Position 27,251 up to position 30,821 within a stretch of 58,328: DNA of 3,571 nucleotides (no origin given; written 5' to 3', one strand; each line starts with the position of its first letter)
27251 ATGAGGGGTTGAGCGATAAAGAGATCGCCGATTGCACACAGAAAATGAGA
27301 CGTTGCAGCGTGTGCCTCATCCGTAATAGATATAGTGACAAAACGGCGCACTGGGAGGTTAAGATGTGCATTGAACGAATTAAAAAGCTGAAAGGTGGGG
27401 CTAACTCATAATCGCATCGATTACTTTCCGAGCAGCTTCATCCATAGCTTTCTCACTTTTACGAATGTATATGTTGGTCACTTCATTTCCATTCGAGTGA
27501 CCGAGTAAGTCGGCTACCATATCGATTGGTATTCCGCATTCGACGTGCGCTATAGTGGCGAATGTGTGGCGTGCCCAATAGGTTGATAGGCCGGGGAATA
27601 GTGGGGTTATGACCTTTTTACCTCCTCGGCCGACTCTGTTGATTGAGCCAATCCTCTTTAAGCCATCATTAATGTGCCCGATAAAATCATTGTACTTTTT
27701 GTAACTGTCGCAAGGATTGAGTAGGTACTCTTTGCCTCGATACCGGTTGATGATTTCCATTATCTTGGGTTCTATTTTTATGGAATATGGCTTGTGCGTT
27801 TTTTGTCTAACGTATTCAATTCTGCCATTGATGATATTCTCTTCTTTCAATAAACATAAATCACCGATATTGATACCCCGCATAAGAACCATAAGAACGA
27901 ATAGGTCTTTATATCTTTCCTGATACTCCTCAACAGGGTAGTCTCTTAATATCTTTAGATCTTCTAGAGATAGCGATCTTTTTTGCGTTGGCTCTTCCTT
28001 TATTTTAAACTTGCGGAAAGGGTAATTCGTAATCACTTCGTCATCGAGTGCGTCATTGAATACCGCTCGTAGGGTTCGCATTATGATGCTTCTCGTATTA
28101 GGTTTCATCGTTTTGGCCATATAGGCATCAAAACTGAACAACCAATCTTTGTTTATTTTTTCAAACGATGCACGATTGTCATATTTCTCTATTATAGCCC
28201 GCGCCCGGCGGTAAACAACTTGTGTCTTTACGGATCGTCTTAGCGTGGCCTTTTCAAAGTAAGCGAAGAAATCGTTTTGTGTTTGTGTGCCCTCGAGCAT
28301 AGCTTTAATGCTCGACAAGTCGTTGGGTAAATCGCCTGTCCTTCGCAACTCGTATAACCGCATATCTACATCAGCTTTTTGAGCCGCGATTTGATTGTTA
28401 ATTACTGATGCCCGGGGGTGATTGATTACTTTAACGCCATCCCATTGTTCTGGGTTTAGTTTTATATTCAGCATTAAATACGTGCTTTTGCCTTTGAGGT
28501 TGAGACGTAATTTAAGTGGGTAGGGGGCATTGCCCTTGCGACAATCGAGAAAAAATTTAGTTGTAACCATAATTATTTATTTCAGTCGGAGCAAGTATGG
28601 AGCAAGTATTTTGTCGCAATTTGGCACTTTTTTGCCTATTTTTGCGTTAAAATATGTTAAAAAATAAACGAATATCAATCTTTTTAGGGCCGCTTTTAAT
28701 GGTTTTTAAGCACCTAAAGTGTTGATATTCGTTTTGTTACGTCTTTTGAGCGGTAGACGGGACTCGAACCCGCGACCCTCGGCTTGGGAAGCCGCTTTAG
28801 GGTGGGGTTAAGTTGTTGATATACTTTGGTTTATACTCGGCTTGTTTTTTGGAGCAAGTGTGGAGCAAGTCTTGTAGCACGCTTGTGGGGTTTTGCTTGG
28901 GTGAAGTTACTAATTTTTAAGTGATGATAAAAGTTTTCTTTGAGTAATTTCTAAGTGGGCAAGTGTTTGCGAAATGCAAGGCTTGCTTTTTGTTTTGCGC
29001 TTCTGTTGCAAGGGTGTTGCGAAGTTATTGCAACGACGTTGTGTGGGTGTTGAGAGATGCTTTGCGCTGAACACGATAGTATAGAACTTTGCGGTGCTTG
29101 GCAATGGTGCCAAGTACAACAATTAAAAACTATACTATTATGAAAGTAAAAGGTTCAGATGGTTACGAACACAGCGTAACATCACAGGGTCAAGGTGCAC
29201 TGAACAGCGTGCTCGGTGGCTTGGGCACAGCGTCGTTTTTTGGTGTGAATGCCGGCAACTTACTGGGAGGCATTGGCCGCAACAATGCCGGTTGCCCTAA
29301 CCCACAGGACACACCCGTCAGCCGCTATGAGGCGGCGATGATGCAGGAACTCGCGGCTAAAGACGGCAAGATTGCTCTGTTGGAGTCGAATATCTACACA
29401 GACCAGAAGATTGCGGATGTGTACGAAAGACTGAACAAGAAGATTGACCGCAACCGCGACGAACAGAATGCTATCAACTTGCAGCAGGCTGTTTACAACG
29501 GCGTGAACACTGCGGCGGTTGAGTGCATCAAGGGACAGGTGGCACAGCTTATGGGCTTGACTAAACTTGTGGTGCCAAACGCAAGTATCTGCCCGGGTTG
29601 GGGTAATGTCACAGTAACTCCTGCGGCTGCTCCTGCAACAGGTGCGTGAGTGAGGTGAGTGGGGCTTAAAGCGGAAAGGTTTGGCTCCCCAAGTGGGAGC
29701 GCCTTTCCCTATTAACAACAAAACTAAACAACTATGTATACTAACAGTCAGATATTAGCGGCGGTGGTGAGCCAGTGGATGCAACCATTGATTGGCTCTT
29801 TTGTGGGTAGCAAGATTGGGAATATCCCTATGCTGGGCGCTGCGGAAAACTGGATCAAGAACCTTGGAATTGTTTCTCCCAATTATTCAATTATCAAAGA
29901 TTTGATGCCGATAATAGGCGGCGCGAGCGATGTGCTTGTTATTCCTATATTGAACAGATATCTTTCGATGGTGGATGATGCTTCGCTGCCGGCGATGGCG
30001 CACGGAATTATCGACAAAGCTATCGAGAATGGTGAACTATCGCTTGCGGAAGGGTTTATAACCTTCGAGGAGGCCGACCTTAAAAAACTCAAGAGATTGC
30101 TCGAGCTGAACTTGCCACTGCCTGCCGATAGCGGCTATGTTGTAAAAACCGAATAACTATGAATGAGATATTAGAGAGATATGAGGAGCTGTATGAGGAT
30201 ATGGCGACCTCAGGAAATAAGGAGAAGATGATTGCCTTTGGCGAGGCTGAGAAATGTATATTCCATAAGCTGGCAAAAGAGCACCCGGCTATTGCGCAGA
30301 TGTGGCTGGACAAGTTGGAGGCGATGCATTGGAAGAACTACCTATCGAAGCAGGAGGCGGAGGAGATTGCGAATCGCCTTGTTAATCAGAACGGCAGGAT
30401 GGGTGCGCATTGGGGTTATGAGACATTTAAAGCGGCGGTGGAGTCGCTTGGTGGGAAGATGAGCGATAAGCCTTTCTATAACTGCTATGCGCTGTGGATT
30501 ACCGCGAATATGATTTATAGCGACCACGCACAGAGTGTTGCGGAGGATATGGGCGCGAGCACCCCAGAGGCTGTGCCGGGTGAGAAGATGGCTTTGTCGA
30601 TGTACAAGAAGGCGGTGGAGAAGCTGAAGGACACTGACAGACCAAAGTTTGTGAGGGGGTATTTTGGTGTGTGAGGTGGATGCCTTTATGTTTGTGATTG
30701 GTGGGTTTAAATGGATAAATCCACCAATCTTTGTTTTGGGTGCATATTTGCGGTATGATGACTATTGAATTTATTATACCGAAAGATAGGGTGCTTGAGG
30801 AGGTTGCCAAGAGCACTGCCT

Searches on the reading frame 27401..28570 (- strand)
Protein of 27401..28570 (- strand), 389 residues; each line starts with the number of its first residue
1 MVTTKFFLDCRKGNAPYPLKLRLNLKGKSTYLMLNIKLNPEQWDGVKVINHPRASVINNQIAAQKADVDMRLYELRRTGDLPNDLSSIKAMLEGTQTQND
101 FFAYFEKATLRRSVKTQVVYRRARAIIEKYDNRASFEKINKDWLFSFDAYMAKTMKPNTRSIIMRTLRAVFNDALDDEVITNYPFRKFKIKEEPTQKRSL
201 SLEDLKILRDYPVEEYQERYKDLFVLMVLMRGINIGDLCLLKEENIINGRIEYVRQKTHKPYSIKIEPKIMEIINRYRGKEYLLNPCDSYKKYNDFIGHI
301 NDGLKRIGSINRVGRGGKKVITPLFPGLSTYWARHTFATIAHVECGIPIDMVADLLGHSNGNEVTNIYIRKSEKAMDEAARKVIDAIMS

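Call 8: search_protein_families(library=phrogs, proteins=[window:27401-28570:-], max_evalue=0.001)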
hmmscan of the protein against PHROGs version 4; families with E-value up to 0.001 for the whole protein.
window:27401-28570:- (389 aa): 3 families
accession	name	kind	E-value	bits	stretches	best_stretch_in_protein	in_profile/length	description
phrog_1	-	integration and excision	7.3e-36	125.6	1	97-386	165-450/611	integrase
phrog_216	-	integration and excision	2.1e-17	64.2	1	163-383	18-236/301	integrase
phrog_7685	-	integration and excision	1.3e-05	25.8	1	304-386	158-237/240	integrase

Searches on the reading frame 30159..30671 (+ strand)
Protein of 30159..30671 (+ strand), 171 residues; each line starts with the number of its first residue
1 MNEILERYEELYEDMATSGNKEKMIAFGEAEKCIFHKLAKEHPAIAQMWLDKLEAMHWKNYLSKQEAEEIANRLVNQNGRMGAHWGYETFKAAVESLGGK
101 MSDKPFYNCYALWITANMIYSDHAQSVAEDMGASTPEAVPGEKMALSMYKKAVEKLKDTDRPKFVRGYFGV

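Call 93: search_protein_families(library=pfam, proteins=[window:30159-30671:+], max_evalue=0.01)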
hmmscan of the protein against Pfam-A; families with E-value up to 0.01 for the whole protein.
window:30159-30671:+ (171 aa): 1 family
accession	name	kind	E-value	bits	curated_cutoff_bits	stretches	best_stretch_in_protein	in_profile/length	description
PF25223.1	DUF7841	-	1.6e-11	44.9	25.2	1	58-145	12-96/114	Domain of unknown function (DUF7841)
